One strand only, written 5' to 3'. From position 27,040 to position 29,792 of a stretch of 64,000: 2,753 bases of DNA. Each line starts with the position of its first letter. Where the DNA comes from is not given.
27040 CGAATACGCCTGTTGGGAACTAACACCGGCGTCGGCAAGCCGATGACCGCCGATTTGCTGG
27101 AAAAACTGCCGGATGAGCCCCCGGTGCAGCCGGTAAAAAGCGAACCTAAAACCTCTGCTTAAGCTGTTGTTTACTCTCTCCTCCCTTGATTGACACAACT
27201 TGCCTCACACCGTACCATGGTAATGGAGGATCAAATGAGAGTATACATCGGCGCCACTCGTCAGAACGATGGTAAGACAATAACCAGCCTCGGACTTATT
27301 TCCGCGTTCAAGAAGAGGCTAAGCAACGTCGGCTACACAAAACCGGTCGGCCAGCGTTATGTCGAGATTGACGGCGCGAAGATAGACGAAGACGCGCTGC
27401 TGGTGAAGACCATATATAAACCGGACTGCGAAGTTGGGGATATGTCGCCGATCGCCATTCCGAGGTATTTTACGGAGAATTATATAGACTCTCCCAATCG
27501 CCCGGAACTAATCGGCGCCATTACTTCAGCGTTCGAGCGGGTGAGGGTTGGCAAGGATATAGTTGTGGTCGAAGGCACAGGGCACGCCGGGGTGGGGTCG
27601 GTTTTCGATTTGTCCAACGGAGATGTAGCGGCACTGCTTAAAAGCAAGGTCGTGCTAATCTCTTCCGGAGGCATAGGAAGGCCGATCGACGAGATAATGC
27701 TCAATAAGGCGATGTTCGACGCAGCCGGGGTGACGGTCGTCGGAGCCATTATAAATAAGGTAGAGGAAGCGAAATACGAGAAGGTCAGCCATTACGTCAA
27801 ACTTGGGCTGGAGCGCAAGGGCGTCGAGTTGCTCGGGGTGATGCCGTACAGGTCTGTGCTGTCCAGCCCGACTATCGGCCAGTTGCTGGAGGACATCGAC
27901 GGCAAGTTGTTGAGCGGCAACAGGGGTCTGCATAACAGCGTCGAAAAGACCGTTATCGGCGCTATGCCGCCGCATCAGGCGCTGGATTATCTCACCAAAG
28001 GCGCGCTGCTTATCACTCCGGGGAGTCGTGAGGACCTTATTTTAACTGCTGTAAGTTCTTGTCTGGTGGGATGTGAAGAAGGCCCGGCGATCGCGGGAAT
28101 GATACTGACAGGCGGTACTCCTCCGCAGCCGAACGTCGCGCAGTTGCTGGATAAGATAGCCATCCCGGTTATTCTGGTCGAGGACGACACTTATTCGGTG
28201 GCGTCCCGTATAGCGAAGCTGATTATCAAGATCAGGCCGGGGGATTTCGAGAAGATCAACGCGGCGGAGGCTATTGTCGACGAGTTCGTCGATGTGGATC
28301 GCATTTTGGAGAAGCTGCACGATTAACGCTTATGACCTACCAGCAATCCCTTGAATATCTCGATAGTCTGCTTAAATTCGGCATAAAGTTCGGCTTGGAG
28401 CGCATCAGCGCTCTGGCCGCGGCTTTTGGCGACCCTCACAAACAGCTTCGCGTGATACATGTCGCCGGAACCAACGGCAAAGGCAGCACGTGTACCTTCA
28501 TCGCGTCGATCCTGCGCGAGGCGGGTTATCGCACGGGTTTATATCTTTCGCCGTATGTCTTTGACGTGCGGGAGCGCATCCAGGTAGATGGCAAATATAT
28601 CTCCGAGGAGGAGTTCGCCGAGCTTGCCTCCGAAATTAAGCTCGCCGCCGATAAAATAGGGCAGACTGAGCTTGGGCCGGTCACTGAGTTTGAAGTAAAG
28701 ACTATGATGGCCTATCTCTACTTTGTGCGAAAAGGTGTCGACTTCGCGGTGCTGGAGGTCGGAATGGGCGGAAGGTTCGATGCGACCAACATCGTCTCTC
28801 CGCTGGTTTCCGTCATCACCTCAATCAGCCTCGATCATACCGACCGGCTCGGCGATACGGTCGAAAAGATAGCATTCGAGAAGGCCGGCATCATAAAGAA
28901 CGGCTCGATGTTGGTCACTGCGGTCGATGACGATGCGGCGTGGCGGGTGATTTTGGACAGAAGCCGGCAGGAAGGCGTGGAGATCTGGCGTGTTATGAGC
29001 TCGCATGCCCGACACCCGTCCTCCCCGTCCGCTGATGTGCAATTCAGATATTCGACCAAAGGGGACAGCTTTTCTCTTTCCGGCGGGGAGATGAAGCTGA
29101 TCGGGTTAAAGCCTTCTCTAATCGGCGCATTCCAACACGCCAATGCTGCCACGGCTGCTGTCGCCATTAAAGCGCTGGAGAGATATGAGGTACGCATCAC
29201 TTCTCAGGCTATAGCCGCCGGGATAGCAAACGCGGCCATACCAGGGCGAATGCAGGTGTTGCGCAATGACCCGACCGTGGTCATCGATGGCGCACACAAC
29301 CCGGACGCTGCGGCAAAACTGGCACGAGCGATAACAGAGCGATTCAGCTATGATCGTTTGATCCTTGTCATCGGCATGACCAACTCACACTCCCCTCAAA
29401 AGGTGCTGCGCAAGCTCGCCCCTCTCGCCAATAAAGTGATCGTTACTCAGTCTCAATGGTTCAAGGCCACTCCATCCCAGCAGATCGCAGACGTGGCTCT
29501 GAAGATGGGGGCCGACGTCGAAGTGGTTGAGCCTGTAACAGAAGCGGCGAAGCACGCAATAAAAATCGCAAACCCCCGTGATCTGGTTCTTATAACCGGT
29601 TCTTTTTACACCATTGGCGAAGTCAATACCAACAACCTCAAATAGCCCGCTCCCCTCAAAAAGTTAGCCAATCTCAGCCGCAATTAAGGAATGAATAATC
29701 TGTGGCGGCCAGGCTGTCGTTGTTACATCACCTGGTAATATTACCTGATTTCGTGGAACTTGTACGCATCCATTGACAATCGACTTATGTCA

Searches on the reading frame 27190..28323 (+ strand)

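Call 6: search_protein_families(library=pfam, proteins=[window:27190-28323:+], max_evalue=0.001)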
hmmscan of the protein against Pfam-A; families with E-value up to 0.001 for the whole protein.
window:27190-28323:+ (378 aa): 3 families
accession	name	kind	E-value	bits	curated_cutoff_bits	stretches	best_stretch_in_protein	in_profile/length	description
PF13500.12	AAA_26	-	1.8e-29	103.5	27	1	17-227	2-197/198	AAA domain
PF07085.17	DRTGG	-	1.9e-27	95.6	25.2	1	232-343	2-104/105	DRTGG domain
PF01656.29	CbiA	-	2.7e-05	24.6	25.4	1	28-225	11-116/125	CobQ/CobB/MinD/ParA nucleotide binding domain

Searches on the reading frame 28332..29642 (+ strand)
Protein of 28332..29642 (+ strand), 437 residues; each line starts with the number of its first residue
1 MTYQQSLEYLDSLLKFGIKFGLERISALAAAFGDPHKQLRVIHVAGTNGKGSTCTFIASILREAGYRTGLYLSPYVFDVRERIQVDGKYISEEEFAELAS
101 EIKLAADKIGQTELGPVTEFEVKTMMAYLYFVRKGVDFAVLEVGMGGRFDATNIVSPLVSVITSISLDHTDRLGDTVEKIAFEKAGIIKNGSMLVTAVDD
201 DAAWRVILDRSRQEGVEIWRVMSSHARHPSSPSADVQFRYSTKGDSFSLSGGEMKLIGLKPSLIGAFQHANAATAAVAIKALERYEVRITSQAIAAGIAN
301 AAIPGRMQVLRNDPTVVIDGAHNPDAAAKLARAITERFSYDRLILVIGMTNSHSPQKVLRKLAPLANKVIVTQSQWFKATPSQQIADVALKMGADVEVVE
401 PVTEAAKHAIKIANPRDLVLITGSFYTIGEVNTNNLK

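Call 6: search_protein_families(library=pfam, proteins=[window:28332-29642:+], max_evalue=0.001)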
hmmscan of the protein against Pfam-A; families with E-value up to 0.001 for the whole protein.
window:28332-29642:+ (437 aa): 2 families
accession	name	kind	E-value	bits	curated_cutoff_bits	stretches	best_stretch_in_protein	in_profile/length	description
PF02875.26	Mur_ligase_C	-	3.2e-23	83.4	28.4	1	305-425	1-127/127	Mur ligase, glutamate ligase domain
PF08245.18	Mur_ligase_M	-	1.9e-18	67.6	24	1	44-278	1-199/200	Mur ligase middle domain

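Call 84: search_protein_families(library=ncbifam, proteins=[window:28332-29642:+], max_evalue=0.001)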
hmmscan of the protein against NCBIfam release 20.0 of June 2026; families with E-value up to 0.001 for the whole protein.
window:28332-29642:+ (437 aa): 26 families (the best 25 are shown)
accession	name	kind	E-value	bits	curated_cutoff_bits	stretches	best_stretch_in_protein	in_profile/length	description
TIGR01499.1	folC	subfamily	7e-116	387.9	162.65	1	22-431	1-396/400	bifunctional protein FolC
NF047860.1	Tet-DihydfolSynFolCMyb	equivalog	1.1e-84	285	700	1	21-431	45-459/468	bifunctional tetrahydrofolate synthase/dihydrofolate synthase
NF008101.0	PRK10846.1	equivalog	9.5e-74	248.6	360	1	6-431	16-410/422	bifunctional tetrahydrofolate synthase/dihydrofolate synthase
TIGR01085.1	murE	subfamily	1.1e-32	113.6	257.3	2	128-423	148-445/472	UDP-N-acetylmuramyl-tripeptide synthetase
NF010628.0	PRK14022.1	equivalog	2.9e-27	95.5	536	2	158-423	202-454/483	UDP-N-acetylmuramoyl-L-alanyl-D-glutamate--L-lysine ligase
NF001126.0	PRK00139.1-4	equivalog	6.2e-26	91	373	2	130-423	166-456/486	UDP-N-acetylmuramoyl-L-alanyl-D-glutamate--2,6-diaminopimelate ligase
NF001123.0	PRK00139.1-1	equivalog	2.8e-25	89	586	1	122-423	161-463/493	UDP-N-acetylmuramoyl-L-alanyl-D-glutamate--2,6-diaminopimelate ligase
NF008896.0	PRK11929.1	equivalog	1.1e-24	86.3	1023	2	192-423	239-472/965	bifunctional UDP-N-acetylmuramoyl-L-alanyl-D-glutamate--2,6-diaminopimelate ligase MurE/UDP-N-acetylmuramoyl-tripeptide--D-alanyl-D-alanine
NF001124.0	PRK00139.1-2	equivalog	4.1e-24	85.2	476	2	122-423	162-466/500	UDP-N-acetylmuramoyl-L-alanyl-D-glutamate--2,6-diaminopimelate ligase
TIGR02068.2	cya_phycin_syn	equivalog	9e-16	57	850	1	133-422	540-847/862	cyanophycin synthetase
NF001129.0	PRK00139.2-3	equivalog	3.5e-15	55.5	762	1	159-351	212-406/517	UDP-N-acetylmuramoyl-L-alanyl-D-glutamate--2,6-diaminopimelate ligase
TIGR01143.1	murF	subfamily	9.2e-15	54.5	288.6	1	131-424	121-406/418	UDP-N-acetylmuramoyl-tripeptide--D-alanyl-D-alanine ligase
NF001130.0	PRK00139.2-4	equivalog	7.1e-14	51.4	715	1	260-423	318-484/516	UDP-N-acetylmuramoyl-L-alanyl-D-glutamate--2,6-diaminopimelate ligase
NF053646.1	pMurD1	equivalog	1.9e-12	46.6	610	1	134-424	163-441/465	pseudomurein biosynthesis peptide ligase pMurD1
NF010623.0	PRK14016.1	subfamily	2.1e-12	46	877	1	267-422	685-849/871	cyanophycin synthetase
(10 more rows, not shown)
